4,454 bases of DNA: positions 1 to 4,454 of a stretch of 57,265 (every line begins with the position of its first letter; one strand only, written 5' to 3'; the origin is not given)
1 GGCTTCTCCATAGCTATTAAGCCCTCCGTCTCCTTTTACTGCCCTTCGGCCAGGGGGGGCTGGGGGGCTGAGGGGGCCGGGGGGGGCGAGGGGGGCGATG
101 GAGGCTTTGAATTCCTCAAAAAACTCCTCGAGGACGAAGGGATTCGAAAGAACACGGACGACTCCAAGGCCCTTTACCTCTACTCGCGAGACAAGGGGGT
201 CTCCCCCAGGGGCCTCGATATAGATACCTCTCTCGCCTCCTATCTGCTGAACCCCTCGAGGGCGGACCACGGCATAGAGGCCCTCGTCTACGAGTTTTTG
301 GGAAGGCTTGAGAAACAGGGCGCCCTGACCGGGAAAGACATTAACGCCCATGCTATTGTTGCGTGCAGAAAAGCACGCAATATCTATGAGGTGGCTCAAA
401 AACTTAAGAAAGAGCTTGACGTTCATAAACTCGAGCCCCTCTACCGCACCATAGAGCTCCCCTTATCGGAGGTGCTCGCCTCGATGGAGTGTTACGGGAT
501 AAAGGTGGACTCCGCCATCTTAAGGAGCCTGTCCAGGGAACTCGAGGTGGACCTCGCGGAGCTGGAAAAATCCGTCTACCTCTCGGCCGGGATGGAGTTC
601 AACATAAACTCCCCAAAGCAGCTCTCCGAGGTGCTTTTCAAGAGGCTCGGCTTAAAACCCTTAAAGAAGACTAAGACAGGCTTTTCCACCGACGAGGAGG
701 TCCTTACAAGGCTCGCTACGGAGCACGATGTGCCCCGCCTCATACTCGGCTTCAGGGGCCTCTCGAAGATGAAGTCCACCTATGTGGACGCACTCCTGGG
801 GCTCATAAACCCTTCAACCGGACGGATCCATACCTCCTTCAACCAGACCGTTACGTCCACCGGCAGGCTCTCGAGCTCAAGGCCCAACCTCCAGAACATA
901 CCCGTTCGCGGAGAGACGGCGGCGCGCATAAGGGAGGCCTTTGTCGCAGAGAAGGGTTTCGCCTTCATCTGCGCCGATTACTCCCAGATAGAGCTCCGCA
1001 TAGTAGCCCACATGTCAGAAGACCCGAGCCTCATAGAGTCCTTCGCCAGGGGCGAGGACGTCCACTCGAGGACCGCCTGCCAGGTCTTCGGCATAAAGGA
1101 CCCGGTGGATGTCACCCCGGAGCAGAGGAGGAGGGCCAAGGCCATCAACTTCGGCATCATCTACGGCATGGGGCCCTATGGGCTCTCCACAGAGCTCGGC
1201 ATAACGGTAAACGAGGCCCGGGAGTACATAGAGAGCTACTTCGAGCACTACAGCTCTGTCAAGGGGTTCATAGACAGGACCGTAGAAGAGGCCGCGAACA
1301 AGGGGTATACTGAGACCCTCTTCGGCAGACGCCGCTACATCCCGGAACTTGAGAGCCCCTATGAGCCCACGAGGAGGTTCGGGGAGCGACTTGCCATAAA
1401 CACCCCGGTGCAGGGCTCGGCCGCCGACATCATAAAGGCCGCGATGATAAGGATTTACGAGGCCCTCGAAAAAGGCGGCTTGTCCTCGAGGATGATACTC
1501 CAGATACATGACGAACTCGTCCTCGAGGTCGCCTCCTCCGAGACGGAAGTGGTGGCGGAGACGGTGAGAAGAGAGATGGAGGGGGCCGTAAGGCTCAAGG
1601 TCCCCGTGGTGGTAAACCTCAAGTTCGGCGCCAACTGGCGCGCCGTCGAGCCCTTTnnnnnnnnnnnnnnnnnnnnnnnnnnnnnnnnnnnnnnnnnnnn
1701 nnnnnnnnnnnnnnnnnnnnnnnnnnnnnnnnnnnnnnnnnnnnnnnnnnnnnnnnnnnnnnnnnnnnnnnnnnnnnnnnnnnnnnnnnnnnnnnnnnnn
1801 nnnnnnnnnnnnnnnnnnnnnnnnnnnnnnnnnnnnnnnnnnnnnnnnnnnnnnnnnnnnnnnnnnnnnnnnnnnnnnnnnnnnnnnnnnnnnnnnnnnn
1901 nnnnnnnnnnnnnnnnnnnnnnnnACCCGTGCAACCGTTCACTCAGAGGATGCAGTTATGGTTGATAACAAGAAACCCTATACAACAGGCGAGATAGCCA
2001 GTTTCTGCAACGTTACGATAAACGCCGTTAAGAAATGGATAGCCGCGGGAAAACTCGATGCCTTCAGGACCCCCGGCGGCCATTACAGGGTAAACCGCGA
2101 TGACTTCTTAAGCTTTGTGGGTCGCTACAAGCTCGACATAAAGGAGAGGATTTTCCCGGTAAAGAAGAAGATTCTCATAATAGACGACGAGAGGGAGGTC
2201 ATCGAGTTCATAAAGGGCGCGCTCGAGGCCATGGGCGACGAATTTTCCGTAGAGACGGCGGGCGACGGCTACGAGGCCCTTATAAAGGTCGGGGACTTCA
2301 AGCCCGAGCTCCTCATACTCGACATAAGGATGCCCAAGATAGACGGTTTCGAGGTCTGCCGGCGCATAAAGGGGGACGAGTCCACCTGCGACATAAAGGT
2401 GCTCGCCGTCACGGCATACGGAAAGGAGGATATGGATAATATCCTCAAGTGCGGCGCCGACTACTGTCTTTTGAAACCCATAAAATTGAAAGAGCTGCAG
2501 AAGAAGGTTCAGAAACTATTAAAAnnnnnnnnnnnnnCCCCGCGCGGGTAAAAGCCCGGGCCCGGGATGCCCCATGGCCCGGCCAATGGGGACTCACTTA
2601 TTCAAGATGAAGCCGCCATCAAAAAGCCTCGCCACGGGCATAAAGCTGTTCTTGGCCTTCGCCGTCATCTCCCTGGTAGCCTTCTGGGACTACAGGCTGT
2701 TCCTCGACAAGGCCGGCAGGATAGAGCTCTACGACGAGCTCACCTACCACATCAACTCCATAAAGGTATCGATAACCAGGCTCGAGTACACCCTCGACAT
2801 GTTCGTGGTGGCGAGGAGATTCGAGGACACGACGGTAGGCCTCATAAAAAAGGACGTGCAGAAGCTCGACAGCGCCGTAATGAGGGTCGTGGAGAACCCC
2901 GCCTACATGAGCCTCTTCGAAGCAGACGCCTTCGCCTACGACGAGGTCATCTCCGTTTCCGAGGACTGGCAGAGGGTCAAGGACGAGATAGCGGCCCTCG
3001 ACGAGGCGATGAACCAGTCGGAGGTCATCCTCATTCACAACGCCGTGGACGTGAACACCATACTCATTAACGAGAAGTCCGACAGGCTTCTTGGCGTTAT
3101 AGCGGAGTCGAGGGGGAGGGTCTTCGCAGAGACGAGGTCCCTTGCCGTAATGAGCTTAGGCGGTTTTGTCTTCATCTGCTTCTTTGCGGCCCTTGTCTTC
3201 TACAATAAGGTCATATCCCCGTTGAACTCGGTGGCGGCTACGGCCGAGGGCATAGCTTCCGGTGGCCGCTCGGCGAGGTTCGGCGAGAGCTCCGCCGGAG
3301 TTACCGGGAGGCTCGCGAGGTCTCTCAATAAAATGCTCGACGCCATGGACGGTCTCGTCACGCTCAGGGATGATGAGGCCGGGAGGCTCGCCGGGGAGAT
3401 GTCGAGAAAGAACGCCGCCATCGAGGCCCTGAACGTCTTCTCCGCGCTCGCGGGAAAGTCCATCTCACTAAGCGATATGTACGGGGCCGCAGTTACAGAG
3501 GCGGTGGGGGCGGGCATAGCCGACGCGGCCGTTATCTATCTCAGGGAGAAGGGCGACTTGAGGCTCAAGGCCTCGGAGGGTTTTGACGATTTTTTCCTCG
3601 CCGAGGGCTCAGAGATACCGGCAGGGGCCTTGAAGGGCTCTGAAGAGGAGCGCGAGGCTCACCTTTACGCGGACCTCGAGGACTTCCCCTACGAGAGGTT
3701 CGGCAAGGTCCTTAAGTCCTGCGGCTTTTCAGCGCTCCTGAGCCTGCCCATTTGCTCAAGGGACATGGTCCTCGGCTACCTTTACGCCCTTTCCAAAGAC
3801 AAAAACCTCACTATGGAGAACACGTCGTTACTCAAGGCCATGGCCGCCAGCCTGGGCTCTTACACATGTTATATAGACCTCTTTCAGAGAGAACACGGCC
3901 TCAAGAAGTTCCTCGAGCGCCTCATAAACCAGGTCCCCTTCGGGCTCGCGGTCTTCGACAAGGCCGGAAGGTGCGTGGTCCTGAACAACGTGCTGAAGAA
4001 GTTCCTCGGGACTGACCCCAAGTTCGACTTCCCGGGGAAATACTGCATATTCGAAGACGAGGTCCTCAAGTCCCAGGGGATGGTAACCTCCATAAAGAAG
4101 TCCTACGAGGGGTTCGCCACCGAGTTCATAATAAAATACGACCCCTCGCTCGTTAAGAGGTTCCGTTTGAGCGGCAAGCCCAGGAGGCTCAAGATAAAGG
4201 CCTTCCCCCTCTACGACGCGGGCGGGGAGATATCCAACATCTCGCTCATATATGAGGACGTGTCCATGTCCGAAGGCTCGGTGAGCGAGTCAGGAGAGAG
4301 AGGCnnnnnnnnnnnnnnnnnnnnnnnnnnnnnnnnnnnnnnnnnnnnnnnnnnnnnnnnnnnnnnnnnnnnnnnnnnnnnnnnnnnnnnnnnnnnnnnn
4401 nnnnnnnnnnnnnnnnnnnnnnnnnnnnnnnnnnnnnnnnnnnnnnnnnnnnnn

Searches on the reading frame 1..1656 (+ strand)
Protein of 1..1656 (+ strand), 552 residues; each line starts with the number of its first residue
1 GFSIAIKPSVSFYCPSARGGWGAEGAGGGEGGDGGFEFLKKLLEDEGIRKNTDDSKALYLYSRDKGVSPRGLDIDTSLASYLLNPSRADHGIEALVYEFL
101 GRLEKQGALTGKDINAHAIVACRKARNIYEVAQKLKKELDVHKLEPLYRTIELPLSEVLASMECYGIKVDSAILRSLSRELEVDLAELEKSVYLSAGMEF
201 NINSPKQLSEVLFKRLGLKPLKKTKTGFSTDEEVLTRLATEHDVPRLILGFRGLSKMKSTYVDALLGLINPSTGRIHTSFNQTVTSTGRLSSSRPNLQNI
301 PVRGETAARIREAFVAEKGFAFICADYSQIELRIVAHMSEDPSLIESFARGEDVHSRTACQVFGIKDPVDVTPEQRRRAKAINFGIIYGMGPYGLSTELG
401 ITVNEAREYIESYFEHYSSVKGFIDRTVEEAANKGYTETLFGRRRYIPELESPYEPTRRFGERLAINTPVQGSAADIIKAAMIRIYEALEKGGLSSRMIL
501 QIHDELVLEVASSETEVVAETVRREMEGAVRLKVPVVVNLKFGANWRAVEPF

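Call 65: search_protein_families(library=pfam, proteins=[window:1-1656:+], max_evalue=0.00001)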
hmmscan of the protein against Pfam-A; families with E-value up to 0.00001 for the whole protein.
window:1-1656:+ (552 aa): 2 families
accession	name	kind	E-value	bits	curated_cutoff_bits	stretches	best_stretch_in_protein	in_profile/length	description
PF00476.26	DNA_pol_A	-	1.1e-159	532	34.3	1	173-547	3-380/381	DNA polymerase family A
PF22619.2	DNA_polI_exo1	-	8.4e-09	35.8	27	1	39-97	40-98/140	DNA polymerase I, ribonuclease H-like domain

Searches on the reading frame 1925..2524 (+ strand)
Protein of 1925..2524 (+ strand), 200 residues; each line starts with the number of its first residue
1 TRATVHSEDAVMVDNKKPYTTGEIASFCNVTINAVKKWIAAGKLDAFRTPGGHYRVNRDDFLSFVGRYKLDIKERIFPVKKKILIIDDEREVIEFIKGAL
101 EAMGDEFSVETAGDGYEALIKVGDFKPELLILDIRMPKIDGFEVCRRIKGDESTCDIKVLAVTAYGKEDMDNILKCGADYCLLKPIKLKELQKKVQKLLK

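Call 65: search_protein_families(library=pfam, proteins=[window:1925-2524:+], max_evalue=0.00001)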
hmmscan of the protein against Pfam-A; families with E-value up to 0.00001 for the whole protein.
window:1925-2524:+ (200 aa): 2 families
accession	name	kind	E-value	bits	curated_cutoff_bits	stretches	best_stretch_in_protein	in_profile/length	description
PF00072.30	Response_reg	-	7.6e-25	87.7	30.2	1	83-196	1-111/111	Response regulator receiver domain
PF12728.13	HTH_17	-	2.6e-09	37.6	27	1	19-65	2-47/51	Helix-turn-helix domain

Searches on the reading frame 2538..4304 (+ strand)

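Call 65: search_protein_families(library=pfam, proteins=[window:2538-4304:+], max_evalue=0.00001)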
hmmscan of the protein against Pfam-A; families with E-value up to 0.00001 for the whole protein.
window:2538-4304:+ (589 aa): 0 families

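Call 68: search_protein_families(library=pfam, proteins=[window:2538-4304:+], max_evalue=0.001)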
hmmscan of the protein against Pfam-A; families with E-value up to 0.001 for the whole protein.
window:2538-4304:+ (589 aa): 2 families
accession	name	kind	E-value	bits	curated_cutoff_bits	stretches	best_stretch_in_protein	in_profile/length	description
PF01590.32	GAF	-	7.9e-05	23.6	22.4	1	319-440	10-130/133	GAF domain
PF13185.12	GAF_2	-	8.5e-05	23.2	28.6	1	310-440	3-132/136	GAF domain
